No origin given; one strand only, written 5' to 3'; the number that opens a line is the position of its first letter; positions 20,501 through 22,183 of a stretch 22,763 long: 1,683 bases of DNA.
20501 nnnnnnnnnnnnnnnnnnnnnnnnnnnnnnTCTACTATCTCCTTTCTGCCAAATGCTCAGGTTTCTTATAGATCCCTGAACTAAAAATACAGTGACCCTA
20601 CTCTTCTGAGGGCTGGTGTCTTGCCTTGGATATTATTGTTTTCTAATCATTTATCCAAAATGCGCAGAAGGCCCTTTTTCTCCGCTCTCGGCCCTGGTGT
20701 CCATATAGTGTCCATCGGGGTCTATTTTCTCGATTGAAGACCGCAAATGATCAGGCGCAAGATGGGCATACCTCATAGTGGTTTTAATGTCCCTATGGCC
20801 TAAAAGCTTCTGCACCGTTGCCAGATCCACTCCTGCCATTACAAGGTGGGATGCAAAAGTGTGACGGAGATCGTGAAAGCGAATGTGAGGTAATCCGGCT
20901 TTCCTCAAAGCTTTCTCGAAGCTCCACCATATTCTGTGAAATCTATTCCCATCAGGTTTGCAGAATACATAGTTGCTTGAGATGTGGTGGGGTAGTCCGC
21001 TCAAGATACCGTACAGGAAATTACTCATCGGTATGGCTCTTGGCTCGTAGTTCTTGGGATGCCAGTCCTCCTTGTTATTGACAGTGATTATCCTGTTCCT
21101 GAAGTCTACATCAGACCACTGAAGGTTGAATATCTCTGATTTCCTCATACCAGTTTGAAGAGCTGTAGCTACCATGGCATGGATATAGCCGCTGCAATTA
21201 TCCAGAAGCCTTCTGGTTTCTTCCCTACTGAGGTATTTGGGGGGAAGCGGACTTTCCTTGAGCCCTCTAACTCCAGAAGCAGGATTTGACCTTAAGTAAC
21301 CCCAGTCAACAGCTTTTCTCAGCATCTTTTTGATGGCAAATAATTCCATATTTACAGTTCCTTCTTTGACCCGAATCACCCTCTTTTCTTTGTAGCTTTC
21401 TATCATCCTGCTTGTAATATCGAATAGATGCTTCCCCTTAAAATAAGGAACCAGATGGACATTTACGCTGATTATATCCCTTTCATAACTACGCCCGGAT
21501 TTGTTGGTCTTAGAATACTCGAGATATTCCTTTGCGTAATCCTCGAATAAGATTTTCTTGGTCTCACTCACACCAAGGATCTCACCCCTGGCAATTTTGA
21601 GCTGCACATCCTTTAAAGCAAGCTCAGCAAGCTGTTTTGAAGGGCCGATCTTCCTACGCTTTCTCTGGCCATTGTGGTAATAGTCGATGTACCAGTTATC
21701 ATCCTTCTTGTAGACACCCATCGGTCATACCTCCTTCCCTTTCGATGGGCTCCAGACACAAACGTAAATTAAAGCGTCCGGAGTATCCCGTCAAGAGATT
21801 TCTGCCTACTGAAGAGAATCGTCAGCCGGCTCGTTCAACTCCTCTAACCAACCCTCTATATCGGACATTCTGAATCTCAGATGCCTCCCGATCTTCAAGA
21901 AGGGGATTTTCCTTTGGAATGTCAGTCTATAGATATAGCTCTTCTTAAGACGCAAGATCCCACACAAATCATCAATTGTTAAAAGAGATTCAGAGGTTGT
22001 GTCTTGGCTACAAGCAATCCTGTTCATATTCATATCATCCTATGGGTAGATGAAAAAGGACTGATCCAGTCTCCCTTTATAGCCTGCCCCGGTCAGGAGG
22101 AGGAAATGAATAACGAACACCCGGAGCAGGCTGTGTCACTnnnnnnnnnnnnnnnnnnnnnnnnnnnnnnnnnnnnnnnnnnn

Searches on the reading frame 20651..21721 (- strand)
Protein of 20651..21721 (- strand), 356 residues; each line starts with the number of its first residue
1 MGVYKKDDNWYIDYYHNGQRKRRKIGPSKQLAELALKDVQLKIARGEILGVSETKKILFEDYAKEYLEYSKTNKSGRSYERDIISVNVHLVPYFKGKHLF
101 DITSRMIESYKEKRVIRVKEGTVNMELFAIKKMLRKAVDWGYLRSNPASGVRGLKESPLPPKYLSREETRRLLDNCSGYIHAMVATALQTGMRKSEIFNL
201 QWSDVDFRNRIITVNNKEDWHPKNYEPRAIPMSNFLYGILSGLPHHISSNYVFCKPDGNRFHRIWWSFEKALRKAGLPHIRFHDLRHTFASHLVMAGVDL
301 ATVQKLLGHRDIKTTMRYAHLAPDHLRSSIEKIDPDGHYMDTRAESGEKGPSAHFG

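Call 3: search_protein_families(library=pfam, proteins=[window:20651-21721:-], max_evalue=0.01)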
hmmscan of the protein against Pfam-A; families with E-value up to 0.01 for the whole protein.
window:20651-21721:- (356 aa): 4 families
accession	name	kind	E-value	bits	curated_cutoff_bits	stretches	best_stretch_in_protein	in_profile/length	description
PF00589.27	Phage_integrase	-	1.5e-35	122.9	27.1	1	163-323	2-170/172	Phage integrase family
PF14659.12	Phage_int_SAM_3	-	9.9e-05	22.9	22.6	1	59-108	2-51/58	Phage integrase, N-terminal SAM-like domain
PF13102.12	Phage_int_SAM_5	-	0.00015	22.5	22.3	1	59-147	2-92/98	Phage integrase SAM-like domain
PF22022.2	Phage_int_M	-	0.0055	17.4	27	0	59-153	1-95/96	Phage integrase central domain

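Call 36: search_dna_similar(query=window:20651-21721:-, collection=phages, mode=protein, max_rows=10)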
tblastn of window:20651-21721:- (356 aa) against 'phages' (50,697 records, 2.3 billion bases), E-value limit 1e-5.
Records with a match: 2953; places in all: 2975; records where one place covers at least 80% of the query: 994.
Best place of each record, by identity: 60-80% 2; <60% 2951.
By first word of the organism name: Mycobacterium 526; Streptococcus 318; Salinibacter 188; Escherichia 161; Bacteriophage 156; Staphylococcus 137; Gordonia 127; Salmonella 110; Klebsiella 100; Pseudomonas 96; and 123 more.
By host as written in the record: Mycobacterium smegmatis mc2 155 368; - 343; Salinibacter ruber M8 187; Gordonia terrae 3612 107; Klebsiella pneumoniae 68; Mycobacterium smegmatis mc#155 68; Staphylococcus aureus 49; Escherichia coli 43; and 889 more.
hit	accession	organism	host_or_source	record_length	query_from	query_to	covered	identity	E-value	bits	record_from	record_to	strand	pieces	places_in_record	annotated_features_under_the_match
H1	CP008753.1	Burkholderia phage BEK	Burkholderia pseudomallei 9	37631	1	350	98%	29.2%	1e-24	110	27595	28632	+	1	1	phage integrase family protein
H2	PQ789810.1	Burkholderia phage vB_FUB5a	Burkholderia sp.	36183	1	350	98%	29.2%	2e-24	110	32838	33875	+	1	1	integrase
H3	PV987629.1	Burkholderia phage vB_FUB41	Burkholderia pseudomallei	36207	1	350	98%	29.2%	2e-24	110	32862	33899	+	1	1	integrase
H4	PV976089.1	Burkholderia phage vB_SBP26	Burkholderia pseudomallei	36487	1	350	98%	29.2%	2e-24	110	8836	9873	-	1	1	integrase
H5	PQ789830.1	Burkholderia phage vB_E188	Burkholderia sp.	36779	1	350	98%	29.2%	2e-24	110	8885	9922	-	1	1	integrase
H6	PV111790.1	Burkholderia phage vB_SBP36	Burkholderia pseudomallei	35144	1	350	98%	29.2%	2e-24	110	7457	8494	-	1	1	integrase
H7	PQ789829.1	Burkholderia phage vB_SBP30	Burkholderia sp.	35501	1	350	98%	29.2%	2e-24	110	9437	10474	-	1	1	integrase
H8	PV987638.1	Burkholderia phage vB_SBP40b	Burkholderia pseudomallei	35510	1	350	98%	29.2%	2e-24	110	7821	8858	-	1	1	integrase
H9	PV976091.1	Burkholderia phage vB_FKKS3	Burkholderia pseudomallei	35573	1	350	98%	29.2%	2e-24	110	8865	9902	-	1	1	integrase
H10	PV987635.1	Burkholderia phage vB_SBP27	Burkholderia pseudomallei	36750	1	350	98%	29.2%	2e-24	110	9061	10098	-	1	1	integrase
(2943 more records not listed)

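Call 37: find_related_loci(query=window:20651-21721:-, collection=viral_contigs, flank=8000)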
Query window:20651-21721:- (356 aa) in viral_contigs; peptide patterns used: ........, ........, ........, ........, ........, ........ (x = any residue, [..] = any of these).
No stretch of DNA in the collection matches any of the patterns.

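Call 38: find_homologous_proteins(query=window:20651-21721:-, max_evalue=1e-30)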
Query window:20651-21721:- (356 aa): 4610 proteins with E <= 1e-30 among 8000 candidates; the best 120 are listed.
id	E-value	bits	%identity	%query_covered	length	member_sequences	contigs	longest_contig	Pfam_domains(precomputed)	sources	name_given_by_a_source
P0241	1.5e-243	825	100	100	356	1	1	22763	PF00589.28,PF22823.3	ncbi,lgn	-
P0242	2.1e-149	516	65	98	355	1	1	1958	PF22022.3,PF13102.13,PF00589.28,PF24624.2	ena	-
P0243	2.0e-140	486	60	98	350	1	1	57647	PF14659.13,PF13102.13,PF00589.28,PF24624.2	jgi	-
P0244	6.7e-134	465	60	98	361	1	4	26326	PF13102.13,PF00589.28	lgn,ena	-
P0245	6.9e-128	445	57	97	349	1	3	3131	PF22022.3,PF13102.13,PF00589.28,PF02899.24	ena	-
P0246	3.9e-127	442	58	97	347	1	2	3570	PF14659.13,PF22022.3,PF13102.13,PF00589.28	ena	-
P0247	9.1e-126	438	57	98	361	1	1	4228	PF13102.13,PF00589.28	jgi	jgi:site-specific recombinase XerD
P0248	4.4e-122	426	54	98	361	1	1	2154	PF13102.13,PF00589.28,PF24624.2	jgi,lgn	jgi:integrase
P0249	5.4e-122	425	51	99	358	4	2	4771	PF00589.28,PF24624.2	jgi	jgi:integrase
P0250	2.8e-121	423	55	97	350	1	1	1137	PF13102.13,PF00589.28,PF24624.2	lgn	-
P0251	7.2e-119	415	54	96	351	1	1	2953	PF13102.13,PF00589.28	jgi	jgi:integrase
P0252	3.5e-118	413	52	98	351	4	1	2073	PF13102.13,PF00589.28,PF24624.2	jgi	jgi:integrase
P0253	9.9e-118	411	54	94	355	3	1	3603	PF14659.13,PF22022.3,PF00589.28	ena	-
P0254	7.3e-116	405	53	94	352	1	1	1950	PF22022.3,PF13102.13,PF00589.28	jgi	-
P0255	2.0e-115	404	50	99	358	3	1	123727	PF00589.28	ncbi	ncbi:MAG: tyrosine-type recombinase/integrase [Thermodesulfobacteriota bacterium]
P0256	2.2e-115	404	54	98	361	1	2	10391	PF13102.13,PF00589.28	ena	-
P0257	3.2e-115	403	51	99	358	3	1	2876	PF00589.28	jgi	jgi:integrase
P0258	3.6e-115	403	50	99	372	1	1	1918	PF00589.28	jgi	jgi:integrase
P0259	3.9e-115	403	53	100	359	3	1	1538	PF14659.13,PF22022.3,PF13102.13,PF00589.28,PF24624.2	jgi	-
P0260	5.0e-115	403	53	98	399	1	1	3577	PF00589.28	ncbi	-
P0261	5.1e-115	403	52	94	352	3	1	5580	PF00589.28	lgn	-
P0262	9.7e-115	402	51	97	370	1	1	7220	PF00589.28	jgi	jgi:integrase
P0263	1.0e-114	402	50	99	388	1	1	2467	PF00589.28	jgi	jgi:integrase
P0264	1.2e-114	401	50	99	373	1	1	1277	PF00589.28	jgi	jgi:integrase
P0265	1.3e-114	401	53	97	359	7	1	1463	PF14659.13,PF22022.3,PF00589.28,PF24624.2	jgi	jgi:integrase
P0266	2.5e-114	400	53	97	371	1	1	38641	PF14659.13,PF00589.28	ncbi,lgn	-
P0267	5.1e-114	399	55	91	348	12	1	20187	PF14659.13,PF22022.3,PF13102.13,PF00589.28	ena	-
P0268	2.6e-113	397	50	97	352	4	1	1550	PF00589.28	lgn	-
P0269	3.5e-113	397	52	97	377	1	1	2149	PF00589.28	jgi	jgi:integrase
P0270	3.7e-113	396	49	97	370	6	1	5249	PF00589.28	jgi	jgi:integrase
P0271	1.7e-112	394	49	99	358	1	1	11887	PF00589.28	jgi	jgi:integrase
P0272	2.2e-112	394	51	97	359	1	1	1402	PF22022.3,PF00589.28,PF24624.2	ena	-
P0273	2.7e-112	394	51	97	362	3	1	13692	PF00589.28,PF02899.24,PF24624.2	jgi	jgi:integrase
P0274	2.9e-112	393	48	100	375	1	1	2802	PF00589.28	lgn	-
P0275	3.2e-112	393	50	99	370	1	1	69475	PF14659.13,PF22022.3,PF00589.28,PF24624.2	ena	-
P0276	5.5e-112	393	53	94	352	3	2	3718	PF13102.13,PF00589.28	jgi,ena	-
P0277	6.1e-112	392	52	97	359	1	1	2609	PF00589.28,PF02899.24,PF24624.2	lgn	-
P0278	6.1e-112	392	55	94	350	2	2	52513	PF00589.28,PF24624.2,PF22823.3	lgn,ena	-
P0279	1.8e-111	391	51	98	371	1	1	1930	PF00589.28,PF24624.2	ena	-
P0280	2.5e-111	390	50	99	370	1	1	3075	PF22022.3,PF13102.13,PF00589.28,PF02899.24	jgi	jgi:integrase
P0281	3.3e-111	390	49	96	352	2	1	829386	PF14659.13,PF00589.28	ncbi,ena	-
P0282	4.2e-111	390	50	97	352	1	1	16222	PF00589.28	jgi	jgi:integrase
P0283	5.4e-111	389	50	97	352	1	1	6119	PF00589.28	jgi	-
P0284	1.3e-110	388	49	96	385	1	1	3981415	PF00589.28,PF24624.2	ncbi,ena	-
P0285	1.7e-110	388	52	94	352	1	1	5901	PF13102.13,PF00589.28,PF22823.3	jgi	jgi:integrase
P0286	2.1e-110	387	52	96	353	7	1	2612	PF00589.28,PF24624.2,PF22823.3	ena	-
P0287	2.3e-110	387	54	94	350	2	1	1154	PF00589.28,PF24624.2,PF22823.3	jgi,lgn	-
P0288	3.3e-110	387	50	96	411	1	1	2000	PF00589.28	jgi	jgi:integrase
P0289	4.7e-110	386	51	96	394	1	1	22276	PF22022.3,PF00589.28,PF24624.2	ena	-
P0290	6.7e-110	386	52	94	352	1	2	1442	PF14659.13,PF00589.28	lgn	-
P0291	7.5e-110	386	52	97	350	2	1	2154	PF14659.13,PF13102.13,PF00589.28,PF24624.2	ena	-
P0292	1.0e-109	385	49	97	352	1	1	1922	PF00589.28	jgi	jgi:integrase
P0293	5.6e-109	383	52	98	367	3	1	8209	PF00589.28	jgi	-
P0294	6.0e-109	383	54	95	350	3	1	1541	PF13102.13,PF00589.28,PF24624.2,PF22823.3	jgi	-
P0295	6.2e-109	383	51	94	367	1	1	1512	PF22022.3,PF00589.28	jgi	jgi:integrase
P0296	7.0e-109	382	50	99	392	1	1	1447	PF14659.13,PF00589.28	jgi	jgi:integrase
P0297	7.0e-109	382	51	96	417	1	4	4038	PF13102.13,PF00589.28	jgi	-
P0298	1.0e-108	382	50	96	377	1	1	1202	PF00589.28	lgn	-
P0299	1.2e-108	382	53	93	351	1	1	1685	PF13102.13,PF00589.28,PF24624.2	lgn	-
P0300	1.3e-108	381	51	97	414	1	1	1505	PF00589.28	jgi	jgi:integrase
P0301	4.4e-108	380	53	97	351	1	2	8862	PF13102.13,PF00589.28,PF24624.2,PF22823.3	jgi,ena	-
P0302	7.5e-108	379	54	95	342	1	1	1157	PF14659.13,PF13102.13,PF00589.28,PF24624.2,PF22823.3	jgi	jgi:integrase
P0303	7.5e-108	379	52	94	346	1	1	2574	PF14659.13,PF13102.13,PF00589.28,PF24624.2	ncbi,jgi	jgi:integrase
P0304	7.6e-108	379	51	94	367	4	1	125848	PF00589.28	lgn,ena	-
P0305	9.9e-108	379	50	98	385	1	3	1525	PF00589.28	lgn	-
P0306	2.3e-107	377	48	98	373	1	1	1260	PF00589.28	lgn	-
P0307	3.7e-107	377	49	97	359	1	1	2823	PF14659.13,PF22022.3,PF00589.28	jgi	jgi:integrase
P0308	4.2e-107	376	50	96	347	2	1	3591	PF00589.28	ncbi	-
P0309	4.5e-107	376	49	97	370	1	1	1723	PF14659.13,PF22022.3,PF00589.28,PF24624.2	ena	-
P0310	5.4e-107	376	51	99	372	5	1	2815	PF00589.28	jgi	-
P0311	6.2e-107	376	53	94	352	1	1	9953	PF13102.13,PF00589.28,PF24624.2,PF22823.3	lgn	-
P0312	7.5e-107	376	49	99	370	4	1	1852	PF13102.13,PF00589.28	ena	-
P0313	9.2e-107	375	53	95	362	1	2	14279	PF13102.13,PF00589.28,PF24624.2,PF22823.3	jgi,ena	-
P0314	1.0e-106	375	48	99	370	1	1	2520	PF00589.28,PF24624.2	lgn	-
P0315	1.0e-106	375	49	98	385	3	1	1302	PF14659.13,PF22022.3,PF00589.28,PF24624.2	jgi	jgi:integrase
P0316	1.3e-106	375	51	99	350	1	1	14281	PF00589.28,PF24624.2,PF22823.3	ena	-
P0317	1.3e-106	375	50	98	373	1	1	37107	PF13102.13,PF00589.28,PF24624.2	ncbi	ncbi:tyrosine-type recombinase/integrase [Thermodesulfobacteriota bacterium]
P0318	1.4e-106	375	49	100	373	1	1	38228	PF13102.13,PF00589.28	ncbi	ncbi:tyrosine-type recombinase/integrase [Thermodesulfobacteriota bacterium]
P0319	2.1e-106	374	52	94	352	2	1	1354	PF13102.13,PF00589.28,PF24624.2,PF22823.3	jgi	jgi:integrase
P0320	2.7e-106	374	54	94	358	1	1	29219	PF13102.13,PF00589.28,PF24624.2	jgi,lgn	-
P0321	4.0e-106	373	53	94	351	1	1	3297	PF00589.28,PF24624.2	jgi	-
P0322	4.2e-106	373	50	97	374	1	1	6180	PF13102.13,PF00589.28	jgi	jgi:integrase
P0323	4.4e-106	373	53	94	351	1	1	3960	PF00589.28,PF24624.2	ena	-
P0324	5.1e-106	373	53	94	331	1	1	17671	PF14659.13,PF13102.13,PF00589.28,PF24624.2,PF22823.3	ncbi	ncbi:MAG: tyrosine-type recombinase/integrase [Nitrospirota bacterium]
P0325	5.4e-106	373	52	95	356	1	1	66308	PF13102.13,PF00589.28,PF24624.2,PF22823.3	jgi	jgi:integrase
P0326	6.2e-106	373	49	99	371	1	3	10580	PF00589.28,PF24624.2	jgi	-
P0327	9.3e-106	372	53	94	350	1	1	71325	PF14659.13,PF13102.13,PF00589.28,PF24624.2,PF22823.3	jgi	jgi:integrase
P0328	9.5e-106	372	48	99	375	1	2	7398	PF22022.3,PF00589.28,PF24624.2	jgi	jgi:integrase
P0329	1.1e-105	372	54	95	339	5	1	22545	PF00589.28,PF24624.2,PF22823.3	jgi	jgi:integrase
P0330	1.4e-105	371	49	99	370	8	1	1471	PF00589.28,PF02899.24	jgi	jgi:integrase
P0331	1.5e-105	371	53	94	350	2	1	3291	PF13102.13,PF00589.28,PF24624.2,PF22823.3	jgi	-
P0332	1.7e-105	371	53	94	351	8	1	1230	PF14659.13,PF13102.13,PF00589.28,PF24624.2,PF22823.3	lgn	-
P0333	2.0e-105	371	48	98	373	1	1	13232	PF00589.28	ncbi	-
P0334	3.2e-105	370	54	94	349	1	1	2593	PF13102.13,PF00589.28,PF24624.2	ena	-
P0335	3.4e-105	370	49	97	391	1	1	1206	PF14659.13,PF13102.13,PF00589.28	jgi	jgi:integrase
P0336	3.7e-105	370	54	94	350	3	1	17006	PF13102.13,PF00589.28,PF24624.2,PF22823.3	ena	-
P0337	5.2e-105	370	51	98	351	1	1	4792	PF13102.13,PF00589.28,PF24624.2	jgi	-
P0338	5.3e-105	370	54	94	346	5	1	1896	PF13102.13,PF00589.28,PF24624.2,PF22823.3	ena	-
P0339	7.0e-105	369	54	94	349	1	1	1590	PF13102.13,PF00589.28,PF24624.2,PF22823.3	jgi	jgi:integrase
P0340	7.4e-105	369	53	94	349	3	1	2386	PF13102.13,PF00589.28,PF24624.2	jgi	-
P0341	7.5e-105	369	50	94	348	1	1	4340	PF00589.28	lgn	-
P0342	7.7e-105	369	53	94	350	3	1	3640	PF13102.13,PF00589.28,PF24624.2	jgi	jgi:integrase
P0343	9.1e-105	369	53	94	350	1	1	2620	PF00589.28,PF24624.2,PF22823.3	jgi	jgi:integrase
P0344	1.7e-104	368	54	94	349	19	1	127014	PF13102.13,PF00589.28,PF24624.2,PF22823.3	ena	-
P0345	1.9e-104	368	51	95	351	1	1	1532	PF13102.13,PF00589.28,PF24624.2,PF22823.3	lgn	-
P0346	2.0e-104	368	52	94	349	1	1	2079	PF13102.13,PF00589.28,PF24624.2,PF22823.3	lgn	-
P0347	2.0e-104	368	52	97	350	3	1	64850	PF13102.13,PF00589.28,PF24624.2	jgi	-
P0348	2.1e-104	368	53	94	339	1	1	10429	PF13102.13,PF00589.28,PF24624.2,PF22823.3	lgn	-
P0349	2.7e-104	367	53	94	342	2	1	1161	PF00589.28,PF24624.2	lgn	-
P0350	2.8e-104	367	52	94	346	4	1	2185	PF00589.28,PF24624.2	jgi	-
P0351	5.3e-104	366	51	94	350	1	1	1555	PF13102.13,PF00589.28,PF24624.2,PF22823.3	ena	-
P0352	5.6e-104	366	53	94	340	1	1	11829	PF13102.13,PF00589.28,PF24624.2,PF22823.3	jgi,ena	-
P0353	6.1e-104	366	52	98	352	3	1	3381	PF00589.28,PF24624.2,PF22823.3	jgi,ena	-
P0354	6.4e-104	366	53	94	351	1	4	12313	PF13102.13,PF00589.28,PF24624.2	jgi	-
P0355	6.8e-104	366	52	95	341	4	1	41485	PF13102.13,PF00589.28,PF24624.2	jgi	-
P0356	7.0e-104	366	53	94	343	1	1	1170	PF13102.13,PF00589.28,PF24624.2,PF22823.3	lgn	-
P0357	7.1e-104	366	53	97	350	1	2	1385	PF00589.28,PF24624.2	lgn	-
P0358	8.0e-104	366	52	96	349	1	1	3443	PF13102.13,PF00589.28,PF24624.2,PF22823.3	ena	-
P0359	8.8e-104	366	48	100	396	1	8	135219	PF00589.28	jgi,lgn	-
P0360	9.1e-104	366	53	96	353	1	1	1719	PF00589.28,PF24624.2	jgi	jgi:integrase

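Call 39: find_encoding_contigs(protein=P0243, flank=10000, max_places=2)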
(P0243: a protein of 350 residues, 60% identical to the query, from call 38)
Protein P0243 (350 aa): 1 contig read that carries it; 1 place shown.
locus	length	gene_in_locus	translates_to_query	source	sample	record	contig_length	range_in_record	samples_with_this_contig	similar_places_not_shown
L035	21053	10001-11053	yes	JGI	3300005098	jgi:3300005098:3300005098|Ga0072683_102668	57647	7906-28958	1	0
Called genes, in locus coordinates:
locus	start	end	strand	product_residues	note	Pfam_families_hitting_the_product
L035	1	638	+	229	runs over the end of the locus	PF13709:DUF4159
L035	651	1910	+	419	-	PF02403:Seryl_tRNA_N, PF00587:tRNA-synt_2b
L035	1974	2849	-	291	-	PF01210:NAD_Gly3P_dh_N (faint), PF03807:F420_oxidored, PF07991:KARI_N (weak), PF10727:Rossmann-like, PF10728:DUF2520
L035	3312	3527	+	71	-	-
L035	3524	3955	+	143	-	-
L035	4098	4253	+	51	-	-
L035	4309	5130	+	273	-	-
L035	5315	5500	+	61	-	PF12844:HTH_19 (weak), PF01381:HTH_3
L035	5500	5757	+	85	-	-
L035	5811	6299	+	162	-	-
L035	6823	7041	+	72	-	-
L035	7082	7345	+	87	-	-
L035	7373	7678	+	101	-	-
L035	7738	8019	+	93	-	-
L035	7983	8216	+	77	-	PF12728:HTH_17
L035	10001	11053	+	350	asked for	PF13102:Phage_int_SAM_5 (weak), PF14659:Phage_int_SAM_3 (faint), PF24624:Int_N (weak), PF00589:Phage_integrase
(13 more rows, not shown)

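Call 40: find_encoding_contigs(protein=P0244, flank=10000, max_places=3)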
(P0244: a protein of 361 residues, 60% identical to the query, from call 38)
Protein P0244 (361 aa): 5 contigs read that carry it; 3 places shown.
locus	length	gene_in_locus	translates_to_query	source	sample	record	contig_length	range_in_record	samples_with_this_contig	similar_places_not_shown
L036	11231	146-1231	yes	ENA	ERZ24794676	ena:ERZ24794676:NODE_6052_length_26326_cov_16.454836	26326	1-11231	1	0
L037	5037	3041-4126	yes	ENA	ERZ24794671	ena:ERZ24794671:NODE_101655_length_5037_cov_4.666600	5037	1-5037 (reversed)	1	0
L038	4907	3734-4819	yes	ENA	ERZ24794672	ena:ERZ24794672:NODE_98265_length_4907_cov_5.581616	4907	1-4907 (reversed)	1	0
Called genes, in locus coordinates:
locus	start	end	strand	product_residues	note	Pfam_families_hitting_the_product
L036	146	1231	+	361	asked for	PF13102:Phage_int_SAM_5 (faint), PF00589:Phage_integrase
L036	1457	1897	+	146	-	PF01668:SmpB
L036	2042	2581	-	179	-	PF01613:Flavin_Reduct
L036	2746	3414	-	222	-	PF01812:5-FTHF_cyc-lig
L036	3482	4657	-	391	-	PF24568:CC_PcsB (weak), PF01551:Peptidase_M23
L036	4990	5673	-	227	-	PF02811:PHP (weak)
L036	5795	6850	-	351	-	PF00535:Glycos_transf_2, PF10111:Glyco_tranf_2_2 (faint), PF13641:Glyco_tranf_2_3, PF22674:C2185-like_N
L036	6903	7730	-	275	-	PF04909:Amidohydro_2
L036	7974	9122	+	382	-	PF13429:TPR_15 (faint), PF12895:ANAPC3 (faint), PF24575:TPR_Slam (faint), PF25062:ARM_TT21_N (faint), PF00515:TPR_1 (faint), PF13414:TPR_11, PF13432:TPR_16 (weak), PF14559:TPR_19, +12 more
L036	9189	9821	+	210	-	PF01618:MotA_ExbB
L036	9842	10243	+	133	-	PF02472:ExbD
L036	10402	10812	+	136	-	PF02472:ExbD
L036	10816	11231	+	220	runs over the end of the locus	PF03544:TonB_C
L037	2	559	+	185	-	?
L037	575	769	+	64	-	-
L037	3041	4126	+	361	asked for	PF13102:Phage_int_SAM_5 (faint), PF00589:Phage_integrase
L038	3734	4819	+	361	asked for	PF13102:Phage_int_SAM_5 (faint), PF00589:Phage_integrase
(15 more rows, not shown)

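Call 57: search_protein_families(library=phrogs, proteins=[window:20651-21721:-], max_evalue=0.001)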
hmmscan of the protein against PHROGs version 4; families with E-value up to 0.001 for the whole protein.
window:20651-21721:- (356 aa): 10 families
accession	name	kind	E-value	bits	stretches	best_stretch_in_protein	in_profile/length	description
phrog_1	-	integration and excision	1.2e-80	273.5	1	5-335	119-449/611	integrase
phrog_216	-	integration and excision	4e-45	155.2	1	130-347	22-251/301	integrase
phrog_7269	-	integration and excision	1.4e-14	54.8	1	265-331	14-79/89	integrase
phrog_35951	-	unknown function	5.6e-14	53.4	1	268-334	9-75/97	-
phrog_7685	-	integration and excision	1.1e-13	52.3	1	228-333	129-235/240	integrase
phrog_37709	-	unknown function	3.2e-10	41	1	124-216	22-113/116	-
phrog_23271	-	unknown function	2.2e-06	28.5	1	279-320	8-49/67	-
phrog_25190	-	integration and excision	6.7e-06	27.4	1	267-333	34-101/109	integrase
phrog_7244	-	integration and excision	1.3e-05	25.6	1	97-206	113-225/263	integrase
phrog_23783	-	integration and excision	3.8e-05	24.7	1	56-149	59-150/162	integrase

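Call 58: search_protein_families(library=ncbifam, proteins=[window:20651-21721:-], max_evalue=0.001)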
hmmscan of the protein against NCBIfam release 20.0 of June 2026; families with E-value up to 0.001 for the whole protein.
window:20651-21721:- (356 aa): 12 families
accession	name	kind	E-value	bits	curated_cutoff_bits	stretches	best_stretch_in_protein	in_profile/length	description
NF040815.2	recomb_XerA_Arch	equivalog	7.3e-34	117.5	220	1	89-328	26-261/263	site-specific tyrosine recombinase/integron integrase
TIGR02224.1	recomb_XerC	equivalog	1.2e-33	116.8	335.15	1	70-335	12-291/295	tyrosine recombinase XerC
NF001399.0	PRK00283.1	subfamily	6.4e-31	107.7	279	1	68-336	19-298/300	tyrosine recombinase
TIGR02225.1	recomb_XerD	equivalog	1.6e-30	106.4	329.6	1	68-335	10-288/290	site-specific tyrosine recombinase XerD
TIGR02249.1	integrase_gron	subfamily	2.5e-23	82.9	265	2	268-322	246-301/315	integron integrase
NF002331.0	PRK01287.1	subfamily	4.3e-16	58.8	371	1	105-343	82-334/365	site-specific tyrosine recombinase XerC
NF003462.0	PRK05084.1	equivalog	4.8e-16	58.4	267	2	282-334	305-357/360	tyrosine recombinase XerS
NF011946.0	PRK15417.1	equivalog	5e-13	48.9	435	1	267-322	260-316/337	integron integrase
NF007370.0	PRK09870.1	subfamily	1.2e-09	38.1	221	1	186-319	40-177/200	tyrosine-type DNA invertase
NF007371.0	PRK09871.1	subfamily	1.7e-07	31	222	1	278-319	131-172/198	tyrosine-type DNA invertase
NF002685.0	PRK02436.1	equivalog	9.8e-06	25.6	178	1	187-318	121-243/245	site-specific tyrosine recombinase XerD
NF040693.1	recomb_GmtY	equivalog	0.00015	21.1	340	0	282-327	393-438/441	gamma-mobile-trio recombinase GmtY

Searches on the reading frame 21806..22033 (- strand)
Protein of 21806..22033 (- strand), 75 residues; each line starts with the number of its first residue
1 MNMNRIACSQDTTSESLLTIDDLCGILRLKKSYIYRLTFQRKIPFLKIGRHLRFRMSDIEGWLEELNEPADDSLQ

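Call 3: search_protein_families(library=pfam, proteins=[window:21806-22033:-], max_evalue=0.01)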
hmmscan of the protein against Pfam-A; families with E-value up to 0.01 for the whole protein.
window:21806-22033:- (75 aa): 1 family
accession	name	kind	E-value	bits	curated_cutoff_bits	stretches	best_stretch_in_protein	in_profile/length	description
PF12728.13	HTH_17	-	3.2e-13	50.2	27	1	17-65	1-49/51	Helix-turn-helix domain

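Call 57: search_protein_families(library=phrogs, proteins=[window:21806-22033:-], max_evalue=0.001)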
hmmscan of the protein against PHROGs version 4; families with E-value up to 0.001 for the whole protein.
window:21806-22033:- (75 aa): 5 families
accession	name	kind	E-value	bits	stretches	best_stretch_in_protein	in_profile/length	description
phrog_25262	-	unknown function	2.9e-13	50.7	1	11-70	28-88/106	-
phrog_66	-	integration and excision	2.9e-07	31.5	1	10-70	86-147/412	excisionase and transcriptional regulator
phrog_1840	-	integration and excision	1.1e-05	26.8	1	18-72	7-62/90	excisionase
phrog_7338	-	unknown function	0.0001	23.5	1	11-68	24-82/87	-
phrog_15534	-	DNA, RNA and nucleotide metabolism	0.00029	22.4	1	13-64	39-89/93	HTH DNA binding protein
